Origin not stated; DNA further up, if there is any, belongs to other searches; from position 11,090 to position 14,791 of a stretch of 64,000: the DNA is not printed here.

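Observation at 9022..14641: Stand-alone AddB-like Fe-S nuclease translationally coupled to recG, with no AddA/UvrD-type helicase partner in 64 kb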

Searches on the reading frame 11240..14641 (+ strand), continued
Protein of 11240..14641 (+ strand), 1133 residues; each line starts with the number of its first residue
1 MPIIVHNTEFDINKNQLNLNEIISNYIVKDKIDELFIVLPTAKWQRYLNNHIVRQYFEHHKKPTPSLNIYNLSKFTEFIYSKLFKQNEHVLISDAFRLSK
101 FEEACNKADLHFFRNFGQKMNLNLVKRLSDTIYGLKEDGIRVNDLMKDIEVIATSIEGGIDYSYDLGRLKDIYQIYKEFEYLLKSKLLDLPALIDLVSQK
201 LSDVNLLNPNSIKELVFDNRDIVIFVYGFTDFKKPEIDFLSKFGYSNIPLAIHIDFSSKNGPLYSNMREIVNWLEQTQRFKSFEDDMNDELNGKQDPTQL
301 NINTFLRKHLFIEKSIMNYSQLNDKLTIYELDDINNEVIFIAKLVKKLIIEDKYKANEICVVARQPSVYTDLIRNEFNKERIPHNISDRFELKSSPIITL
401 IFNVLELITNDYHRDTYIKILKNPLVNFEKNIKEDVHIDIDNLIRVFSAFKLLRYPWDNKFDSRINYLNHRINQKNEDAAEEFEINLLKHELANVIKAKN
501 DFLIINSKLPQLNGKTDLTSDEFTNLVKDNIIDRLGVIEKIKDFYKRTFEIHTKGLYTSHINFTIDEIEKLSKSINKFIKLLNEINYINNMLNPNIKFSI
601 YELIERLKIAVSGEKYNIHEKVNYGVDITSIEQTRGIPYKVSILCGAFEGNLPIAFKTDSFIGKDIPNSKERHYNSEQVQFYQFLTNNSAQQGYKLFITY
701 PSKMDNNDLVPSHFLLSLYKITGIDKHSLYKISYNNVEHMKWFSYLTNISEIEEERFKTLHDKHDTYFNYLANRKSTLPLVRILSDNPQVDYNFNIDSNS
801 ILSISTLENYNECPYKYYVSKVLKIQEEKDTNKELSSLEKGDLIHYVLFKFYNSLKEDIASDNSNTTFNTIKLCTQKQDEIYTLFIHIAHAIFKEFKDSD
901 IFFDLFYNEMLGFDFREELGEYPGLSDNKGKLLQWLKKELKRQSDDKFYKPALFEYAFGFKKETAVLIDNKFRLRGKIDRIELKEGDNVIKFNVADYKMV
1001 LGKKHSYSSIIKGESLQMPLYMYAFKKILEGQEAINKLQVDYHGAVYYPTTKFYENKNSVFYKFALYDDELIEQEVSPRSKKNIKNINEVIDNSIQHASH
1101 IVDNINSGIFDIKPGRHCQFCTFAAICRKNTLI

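Call 56: fold_search(model_id=the predicted structure, library=pdb)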
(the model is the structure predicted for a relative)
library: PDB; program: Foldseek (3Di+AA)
matches with E <= 10: 209; with E <= 0.001: 61
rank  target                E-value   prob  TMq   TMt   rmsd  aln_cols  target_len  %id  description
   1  4cej_B                7.0e-33  1.00  0.69  0.68   7.3      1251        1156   14  Crystal structure of AddAB-DNA-ADPNP complex at 3 Angstrom resolution (released 2014-03-12)
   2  3u4q_B                8.0e-33  1.00  0.67  0.67   7.9      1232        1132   14  Structure of AddAB-DNA complex at 2.8 angstroms (released 2012-03-21)
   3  4cei_B                1.6e-32  1.00  0.68  0.67   7.7      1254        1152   14  Crystal structure of ADPNP-bound AddAB with a forked DNA substrate (released 2014-03-12)
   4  4ceh_B                2.3e-32  1.00  0.69  0.69   7.7      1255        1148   14  Crystal structure of AddAB with a forked DNA substrate (released 2014-03-12)
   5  3u44_B                1.2e-31  1.00  0.67  0.67   7.6      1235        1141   14  Crystal structure of AddAB-DNA complex (released 2012-03-21)
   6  8b1t_C                4.1e-17  1.00  0.47  0.49  11.3      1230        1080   11  RecBCD-DNA in complex with the phage protein Abc2 (released 2022-12-28)
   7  1w36_F                1.1e-16  1.00  0.49  0.51   9.8      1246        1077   10  RecBCD:DNA complex (released 2004-11-04)
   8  7sjr_A                6.9e-16  1.00  0.47  0.56  10.9      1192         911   10  Cryo-EM structure of AdnA-AdnB(W325A) in complex with DNA and AMPPNP (released 2021-12-22)
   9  1w36_C                2.0e-15  1.00  0.48  0.48  10.1      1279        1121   10  RecBCD:DNA complex (released 2004-11-04)
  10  6ppj_A                6.1e-15  1.00  0.46  0.56  11.6      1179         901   10  Cryo-EM structure of AdnA(D934A)-AdnB(D1014A) in complex with AMPPNP (released 2019-11-20)
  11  1uaa_A                8.8e-15  1.00  0.29  0.48  15.5       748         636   14  E. COLI REP HELICASE/DNA COMPLEX (released 1998-07-09)
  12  7mr1_C                8.8e-15  1.00  0.50  0.51  10.4      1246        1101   11  Cryo-EM structure of RecBCD with undocked RecBNuc and flexible RecD C-terminus (released 2021-07-28)
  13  7mr4_C                3.6e-14  1.00  0.44  0.45  11.9      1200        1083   12  Cryo-EM structure of RecBCD-DNA complex with undocked RecBNuc and flexible RecD (released 2021-07-28)
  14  7mr2_C                3.8e-14  1.00  0.47  0.49  10.6      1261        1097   11  Cryo-EM structure of RecBCD with undocked RecBNuc and flexible RecD (released 2021-07-28)
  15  9np6_A                5.2e-14  1.00  0.45  0.55  11.4      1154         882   10  Cryo-EM structure of AdnA(D934A)-AdnB(D1014A) in complex with AMPPNP and blunt end DNA (released 2025-03-19)
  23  4cei_A                3.2e-13  1.00  0.33  0.32  29.3      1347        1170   12  Crystal structure of ADPNP-bound AddAB with a forked DNA substrate (released 2014-03-12)
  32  8b1t_B                1.1e-12  1.00  0.29  0.29  29.3      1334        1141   10  RecBCD-DNA in complex with the phage protein Abc2 (released 2022-12-28)
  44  6sjb_B                1.1e-11  1.00  0.29  0.29  28.4      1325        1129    9  Cryo-EM structure of the RecBCD Chi recognised complex (released 2020-01-01)
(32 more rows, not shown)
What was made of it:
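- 11240..14641 (+): addB-type gene (1133 aa; NCBI protein HRP01703.1, named there 'exodeoxyribonuclease V subunit gamma'). Foldseek's top hit is AddB 4cej_B, E 7e-33, TM 0.69 (call 56).
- On AddB (subunit B of AddAB/RexAB): Foldseek's five top hits are all B. subtilis AddB chains, E 7e-33 to 1e-31, TM 0.67-0.69 over about 1150 residues (call 56).
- On RecC (RecBCD gamma), the name in the NCBI record: RecC TM 0.44-0.50 vs AddB 0.69 (call 56).
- On AdnAB-type (both subunits are active motors): AdnA TM 0.43-0.47 (call 56).
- Full-length structural match to B. subtilis AddB (TM 0.67-0.69, E 7e-33), against RecC 0.44-0.50, AdnA 0.43-0.47 and AddA 0.32-0.35 (call 56). RecC is the second-best structural class (TM 0.44-0.50, call 56). 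AddB is a much better match (TM 0.69, E 7e-33 against about 1e-16, call 56).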

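Call 57: find_encoding_contigs(protein=P0024, flank=10000, max_places=1)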
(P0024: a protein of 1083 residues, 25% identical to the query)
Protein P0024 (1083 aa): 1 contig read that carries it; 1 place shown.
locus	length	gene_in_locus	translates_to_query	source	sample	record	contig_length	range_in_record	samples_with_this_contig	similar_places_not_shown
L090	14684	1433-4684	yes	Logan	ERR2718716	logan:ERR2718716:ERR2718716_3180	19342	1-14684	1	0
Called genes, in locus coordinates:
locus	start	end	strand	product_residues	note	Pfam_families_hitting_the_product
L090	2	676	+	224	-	?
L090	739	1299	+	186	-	-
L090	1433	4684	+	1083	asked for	PF21445:ADDB_N, PF12705:PDDEXK_1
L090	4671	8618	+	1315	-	PF00580:UvrD-helicase, PF01443:Viral_helicase1 (faint), PF13245:AAA_19, PF13538:UvrD_C_2 (faint), PF13361:UvrD_C, PF12705:PDDEXK_1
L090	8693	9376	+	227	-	PF03167:UDG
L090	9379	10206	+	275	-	PF02673:BacA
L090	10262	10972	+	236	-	PF03372:Exo_endo_phos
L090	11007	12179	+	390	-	PF01168:Ala_racemase_N, PF00842:Ala_racemase_C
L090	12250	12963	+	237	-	PF01048:PNP_UDP_1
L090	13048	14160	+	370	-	PF02608:Bmp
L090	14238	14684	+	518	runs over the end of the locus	PF00005:ABC_tran, PF13304:AAA_21 (faint), PF00005:ABC_tran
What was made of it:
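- Closest known: Canonical low-GC addB-addA operon. Same: AddB of similar length (1083 aa) with ADDB_N and PDDEXK_1 domains (call 57).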

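Call 59: find_related_loci(query=P0001, collection=metagenome_contigs, flank=10000)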
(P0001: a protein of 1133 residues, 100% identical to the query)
Query P0001 (1133 aa) in metagenome_contigs; peptide patterns used: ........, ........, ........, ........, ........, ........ (x = any residue, [..] = any of these).
35 stretches matched a pattern, but none encodes a relative of the query by tblastn (E <= 1e-3).

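Call 61: find_related_loci(query=A2, collection=metagenome_contigs, flank=10000)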
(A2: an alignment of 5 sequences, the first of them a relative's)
Query A2 (1133 aa) in metagenome_contigs; peptide patterns used: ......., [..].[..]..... (x = any residue, [..] = any of these).
318 stretches matched a pattern, but none encodes a relative of the query by tblastn (E <= 1e-3).
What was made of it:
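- Tried and rejected: Two metagenome scans for close relatives of the window protein returned nothing (calls 59, 61).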

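Call 62: find_encoding_contigs(protein=P0003, flank=10000, max_places=3)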
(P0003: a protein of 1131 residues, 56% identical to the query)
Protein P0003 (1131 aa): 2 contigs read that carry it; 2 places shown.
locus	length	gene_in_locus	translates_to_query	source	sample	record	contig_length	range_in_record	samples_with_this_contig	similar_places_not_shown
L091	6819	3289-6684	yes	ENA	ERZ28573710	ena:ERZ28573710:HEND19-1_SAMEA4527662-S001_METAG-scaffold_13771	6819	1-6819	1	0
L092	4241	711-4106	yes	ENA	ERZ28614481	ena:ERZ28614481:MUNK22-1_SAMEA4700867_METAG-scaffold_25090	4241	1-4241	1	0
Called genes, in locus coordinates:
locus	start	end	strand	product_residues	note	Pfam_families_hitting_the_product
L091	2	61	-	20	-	?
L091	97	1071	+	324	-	PF01075:Glyco_transf_9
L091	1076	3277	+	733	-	PF17191:RecG_wedge, PF01336:tRNA_anti-codon (weak), PF00270:DEAD, PF04851:ResIII, PF22590:Cas3-like_C_2 (faint), PF00271:Helicase_C, PF19833:RecG_dom3_C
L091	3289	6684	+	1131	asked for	PF13361:UvrD_C, PF12705:PDDEXK_1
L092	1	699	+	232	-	?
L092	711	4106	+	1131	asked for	PF13361:UvrD_C, PF12705:PDDEXK_1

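Call 67: list_cluster_members(proteins=[P0001])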
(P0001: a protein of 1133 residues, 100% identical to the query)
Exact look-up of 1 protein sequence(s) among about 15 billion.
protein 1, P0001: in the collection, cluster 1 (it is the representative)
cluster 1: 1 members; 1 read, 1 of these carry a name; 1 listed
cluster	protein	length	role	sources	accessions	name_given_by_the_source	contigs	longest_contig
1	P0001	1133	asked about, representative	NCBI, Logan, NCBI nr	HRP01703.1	MAG TPA: exodeoxyribonuclease V subunit gamma [Candidatus Kapabacteria bacterium] | exodeoxyribonuclease V subunit gamma [Candidatus Kapabacteria bacterium]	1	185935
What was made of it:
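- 11240..14641 (+): Accession from call 67.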
